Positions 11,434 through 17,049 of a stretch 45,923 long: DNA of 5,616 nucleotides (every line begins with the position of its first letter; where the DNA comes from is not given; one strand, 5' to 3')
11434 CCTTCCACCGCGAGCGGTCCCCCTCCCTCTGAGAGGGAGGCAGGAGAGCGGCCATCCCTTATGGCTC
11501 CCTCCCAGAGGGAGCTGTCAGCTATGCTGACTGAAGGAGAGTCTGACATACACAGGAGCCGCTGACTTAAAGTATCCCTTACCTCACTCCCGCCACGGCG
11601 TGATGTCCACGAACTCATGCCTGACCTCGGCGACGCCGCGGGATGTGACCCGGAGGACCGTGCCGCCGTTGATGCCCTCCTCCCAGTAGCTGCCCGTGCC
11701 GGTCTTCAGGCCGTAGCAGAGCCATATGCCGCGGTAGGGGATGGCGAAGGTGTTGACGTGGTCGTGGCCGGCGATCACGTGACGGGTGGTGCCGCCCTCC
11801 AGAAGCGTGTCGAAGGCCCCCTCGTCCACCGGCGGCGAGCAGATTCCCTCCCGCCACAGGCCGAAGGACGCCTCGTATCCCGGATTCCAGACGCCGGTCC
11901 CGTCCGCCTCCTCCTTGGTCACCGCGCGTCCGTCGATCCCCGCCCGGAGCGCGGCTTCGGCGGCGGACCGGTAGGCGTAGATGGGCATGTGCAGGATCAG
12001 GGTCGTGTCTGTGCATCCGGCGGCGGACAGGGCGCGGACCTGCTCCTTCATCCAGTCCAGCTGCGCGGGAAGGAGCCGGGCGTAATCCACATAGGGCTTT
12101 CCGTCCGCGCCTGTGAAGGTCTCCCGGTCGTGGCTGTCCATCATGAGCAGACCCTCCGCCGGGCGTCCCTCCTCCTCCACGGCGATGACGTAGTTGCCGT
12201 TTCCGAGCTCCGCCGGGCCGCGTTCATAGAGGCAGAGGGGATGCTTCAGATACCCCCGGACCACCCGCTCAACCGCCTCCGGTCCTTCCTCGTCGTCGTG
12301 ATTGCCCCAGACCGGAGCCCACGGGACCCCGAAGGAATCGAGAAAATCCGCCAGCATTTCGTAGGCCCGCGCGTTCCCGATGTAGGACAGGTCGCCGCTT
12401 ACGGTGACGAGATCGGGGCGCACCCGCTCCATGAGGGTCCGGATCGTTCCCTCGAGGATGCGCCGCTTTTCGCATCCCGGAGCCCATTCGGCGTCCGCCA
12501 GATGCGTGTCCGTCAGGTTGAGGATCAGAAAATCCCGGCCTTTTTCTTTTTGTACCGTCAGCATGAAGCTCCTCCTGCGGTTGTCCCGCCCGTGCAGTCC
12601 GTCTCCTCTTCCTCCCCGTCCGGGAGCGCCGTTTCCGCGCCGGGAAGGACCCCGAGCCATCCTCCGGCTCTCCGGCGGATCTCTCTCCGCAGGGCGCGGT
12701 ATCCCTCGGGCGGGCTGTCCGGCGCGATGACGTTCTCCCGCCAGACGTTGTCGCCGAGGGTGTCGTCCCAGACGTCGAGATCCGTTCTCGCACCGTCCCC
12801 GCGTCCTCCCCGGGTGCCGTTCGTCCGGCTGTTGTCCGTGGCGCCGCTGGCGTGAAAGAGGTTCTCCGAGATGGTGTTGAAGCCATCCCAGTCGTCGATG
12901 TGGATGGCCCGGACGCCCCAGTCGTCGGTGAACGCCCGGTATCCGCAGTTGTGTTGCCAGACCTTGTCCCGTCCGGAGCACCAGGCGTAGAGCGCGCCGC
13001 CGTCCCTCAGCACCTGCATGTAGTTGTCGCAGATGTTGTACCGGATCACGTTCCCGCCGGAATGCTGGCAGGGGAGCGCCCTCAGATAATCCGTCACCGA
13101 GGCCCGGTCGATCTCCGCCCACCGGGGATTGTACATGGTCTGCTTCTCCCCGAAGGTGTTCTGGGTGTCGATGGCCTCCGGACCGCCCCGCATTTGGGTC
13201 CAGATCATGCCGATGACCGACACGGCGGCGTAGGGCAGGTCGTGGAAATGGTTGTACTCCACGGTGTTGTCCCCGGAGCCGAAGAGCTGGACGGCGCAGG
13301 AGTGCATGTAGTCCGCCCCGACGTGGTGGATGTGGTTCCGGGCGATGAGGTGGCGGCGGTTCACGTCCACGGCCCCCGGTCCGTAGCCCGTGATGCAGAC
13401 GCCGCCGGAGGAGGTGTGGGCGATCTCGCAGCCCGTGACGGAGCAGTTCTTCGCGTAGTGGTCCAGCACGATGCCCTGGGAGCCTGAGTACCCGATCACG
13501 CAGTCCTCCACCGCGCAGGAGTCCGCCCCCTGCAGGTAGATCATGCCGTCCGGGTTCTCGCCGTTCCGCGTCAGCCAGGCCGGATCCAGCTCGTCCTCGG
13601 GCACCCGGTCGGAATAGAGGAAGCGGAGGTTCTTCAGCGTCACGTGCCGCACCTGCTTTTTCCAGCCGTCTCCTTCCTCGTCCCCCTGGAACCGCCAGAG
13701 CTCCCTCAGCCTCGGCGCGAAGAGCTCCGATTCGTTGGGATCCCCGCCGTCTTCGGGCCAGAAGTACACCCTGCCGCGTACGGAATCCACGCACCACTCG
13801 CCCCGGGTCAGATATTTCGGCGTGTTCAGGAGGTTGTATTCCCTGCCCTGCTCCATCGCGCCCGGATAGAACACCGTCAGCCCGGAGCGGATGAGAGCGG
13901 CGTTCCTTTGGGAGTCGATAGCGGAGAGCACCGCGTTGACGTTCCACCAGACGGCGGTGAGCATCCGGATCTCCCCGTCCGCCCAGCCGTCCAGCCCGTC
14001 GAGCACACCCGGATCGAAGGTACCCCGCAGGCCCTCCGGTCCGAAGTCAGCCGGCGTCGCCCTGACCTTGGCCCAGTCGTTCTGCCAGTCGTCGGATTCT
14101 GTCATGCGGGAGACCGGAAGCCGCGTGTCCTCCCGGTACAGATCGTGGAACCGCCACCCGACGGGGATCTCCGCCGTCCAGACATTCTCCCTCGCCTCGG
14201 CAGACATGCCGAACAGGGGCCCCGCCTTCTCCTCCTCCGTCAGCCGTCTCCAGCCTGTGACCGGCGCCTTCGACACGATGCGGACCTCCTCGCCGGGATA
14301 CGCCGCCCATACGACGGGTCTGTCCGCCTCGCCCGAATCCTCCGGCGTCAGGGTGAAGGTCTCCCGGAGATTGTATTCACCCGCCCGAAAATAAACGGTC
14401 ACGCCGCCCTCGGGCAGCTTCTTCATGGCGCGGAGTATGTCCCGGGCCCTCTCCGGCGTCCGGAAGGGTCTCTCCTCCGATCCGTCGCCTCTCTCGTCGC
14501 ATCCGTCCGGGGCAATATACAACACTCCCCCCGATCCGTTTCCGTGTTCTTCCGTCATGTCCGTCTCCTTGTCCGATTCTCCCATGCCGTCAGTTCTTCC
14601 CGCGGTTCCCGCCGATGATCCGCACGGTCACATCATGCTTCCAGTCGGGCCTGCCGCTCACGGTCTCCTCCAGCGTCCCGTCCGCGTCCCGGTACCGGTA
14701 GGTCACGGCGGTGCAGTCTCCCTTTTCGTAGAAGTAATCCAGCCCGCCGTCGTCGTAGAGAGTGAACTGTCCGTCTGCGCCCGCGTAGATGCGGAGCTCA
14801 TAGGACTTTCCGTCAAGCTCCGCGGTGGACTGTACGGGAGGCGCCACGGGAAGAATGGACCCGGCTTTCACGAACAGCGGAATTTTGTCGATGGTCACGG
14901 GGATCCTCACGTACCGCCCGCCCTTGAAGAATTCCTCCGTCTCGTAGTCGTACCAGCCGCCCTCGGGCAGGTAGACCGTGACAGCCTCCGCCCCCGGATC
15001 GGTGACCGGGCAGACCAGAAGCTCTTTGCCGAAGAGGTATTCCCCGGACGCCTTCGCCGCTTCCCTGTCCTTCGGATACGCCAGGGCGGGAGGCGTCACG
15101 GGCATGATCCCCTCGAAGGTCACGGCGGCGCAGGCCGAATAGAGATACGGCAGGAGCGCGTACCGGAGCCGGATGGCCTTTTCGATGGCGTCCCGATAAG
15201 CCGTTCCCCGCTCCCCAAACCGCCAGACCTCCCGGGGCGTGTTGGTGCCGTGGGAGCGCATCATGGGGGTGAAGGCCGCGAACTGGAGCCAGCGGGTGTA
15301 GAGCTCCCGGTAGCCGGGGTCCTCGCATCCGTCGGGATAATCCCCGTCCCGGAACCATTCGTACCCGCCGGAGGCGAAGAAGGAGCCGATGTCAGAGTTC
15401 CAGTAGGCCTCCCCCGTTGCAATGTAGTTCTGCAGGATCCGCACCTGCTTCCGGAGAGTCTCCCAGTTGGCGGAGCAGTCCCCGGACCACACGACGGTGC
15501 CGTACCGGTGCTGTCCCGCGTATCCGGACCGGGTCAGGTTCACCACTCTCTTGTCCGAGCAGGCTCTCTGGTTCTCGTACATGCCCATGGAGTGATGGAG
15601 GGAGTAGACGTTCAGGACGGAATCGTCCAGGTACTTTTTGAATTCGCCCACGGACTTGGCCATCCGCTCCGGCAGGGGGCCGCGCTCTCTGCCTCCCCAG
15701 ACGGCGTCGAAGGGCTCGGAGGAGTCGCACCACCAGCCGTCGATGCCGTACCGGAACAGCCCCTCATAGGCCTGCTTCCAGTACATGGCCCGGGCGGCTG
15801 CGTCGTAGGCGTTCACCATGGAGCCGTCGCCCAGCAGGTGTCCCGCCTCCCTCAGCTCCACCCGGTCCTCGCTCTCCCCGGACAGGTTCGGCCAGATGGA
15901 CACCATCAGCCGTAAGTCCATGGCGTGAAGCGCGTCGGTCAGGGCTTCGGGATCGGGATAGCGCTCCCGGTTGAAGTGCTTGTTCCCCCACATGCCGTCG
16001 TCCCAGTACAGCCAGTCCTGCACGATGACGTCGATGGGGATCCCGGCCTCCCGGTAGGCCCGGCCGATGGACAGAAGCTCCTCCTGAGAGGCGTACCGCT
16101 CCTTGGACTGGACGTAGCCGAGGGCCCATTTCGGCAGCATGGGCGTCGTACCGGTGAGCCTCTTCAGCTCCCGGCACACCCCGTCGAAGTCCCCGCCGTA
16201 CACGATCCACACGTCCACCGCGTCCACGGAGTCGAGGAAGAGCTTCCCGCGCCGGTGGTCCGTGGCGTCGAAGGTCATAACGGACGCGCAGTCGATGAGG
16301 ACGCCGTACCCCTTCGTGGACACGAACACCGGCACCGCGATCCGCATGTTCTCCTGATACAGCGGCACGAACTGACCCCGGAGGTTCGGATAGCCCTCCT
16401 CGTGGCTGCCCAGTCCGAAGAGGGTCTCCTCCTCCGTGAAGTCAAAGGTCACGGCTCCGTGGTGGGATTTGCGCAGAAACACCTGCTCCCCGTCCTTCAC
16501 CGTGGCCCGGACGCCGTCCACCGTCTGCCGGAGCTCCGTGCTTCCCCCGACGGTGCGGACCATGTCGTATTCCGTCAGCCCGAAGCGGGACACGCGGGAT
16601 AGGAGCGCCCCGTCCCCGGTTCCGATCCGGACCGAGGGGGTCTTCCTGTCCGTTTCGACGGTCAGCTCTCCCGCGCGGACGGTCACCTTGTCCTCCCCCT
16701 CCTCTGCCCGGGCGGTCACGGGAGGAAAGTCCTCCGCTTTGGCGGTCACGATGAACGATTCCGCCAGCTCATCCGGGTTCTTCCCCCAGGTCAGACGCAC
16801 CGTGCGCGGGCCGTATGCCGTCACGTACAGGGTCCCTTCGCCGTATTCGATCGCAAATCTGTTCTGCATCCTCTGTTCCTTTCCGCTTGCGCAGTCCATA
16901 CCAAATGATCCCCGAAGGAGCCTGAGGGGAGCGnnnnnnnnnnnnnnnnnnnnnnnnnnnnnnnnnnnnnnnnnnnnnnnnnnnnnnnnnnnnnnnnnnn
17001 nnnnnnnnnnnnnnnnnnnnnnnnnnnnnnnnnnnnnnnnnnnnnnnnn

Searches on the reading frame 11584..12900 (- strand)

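Call 73: search_protein_families(library=pfam, proteins=[window:11584-12900:-], max_evalue=0.001)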
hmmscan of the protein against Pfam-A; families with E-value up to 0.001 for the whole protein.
window:11584-12900:- (438 aa): 1 family
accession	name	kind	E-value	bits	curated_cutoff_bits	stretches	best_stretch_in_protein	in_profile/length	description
PF00149.33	Metallophos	-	9.2e-10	39.7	21.5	1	126-382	3-190/191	Calcineurin-like phosphoesterase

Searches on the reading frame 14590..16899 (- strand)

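Call 73: search_protein_families(library=pfam, proteins=[window:14590-16899:-], max_evalue=0.001)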
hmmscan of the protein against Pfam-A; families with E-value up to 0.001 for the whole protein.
window:14590-16899:- (769 aa): 4 families
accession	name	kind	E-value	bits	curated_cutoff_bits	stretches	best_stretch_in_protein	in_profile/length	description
PF01055.32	Glyco_hydro_31_2nd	-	2.1e-85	287.4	23.5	1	252-589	1-328/328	Glycosyl hydrolases family 31 TIM-barrel domain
PF21365.3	Glyco_hydro_31_3rd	-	6.5e-24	84.7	24.4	1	599-683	3-87/87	Glycosyl hydrolase family 31 C-terminal domain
PF13802.12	Gal_mutarotas_2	-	2.8e-09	38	27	1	24-211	2-184/184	Glycosyl hydrolase 31 N-terminal galactose mutarotase-like domain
PF17137.9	DUF5110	-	4.1e-08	33.6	27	1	701-748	3-49/71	Domain of unknown function (DUF5110)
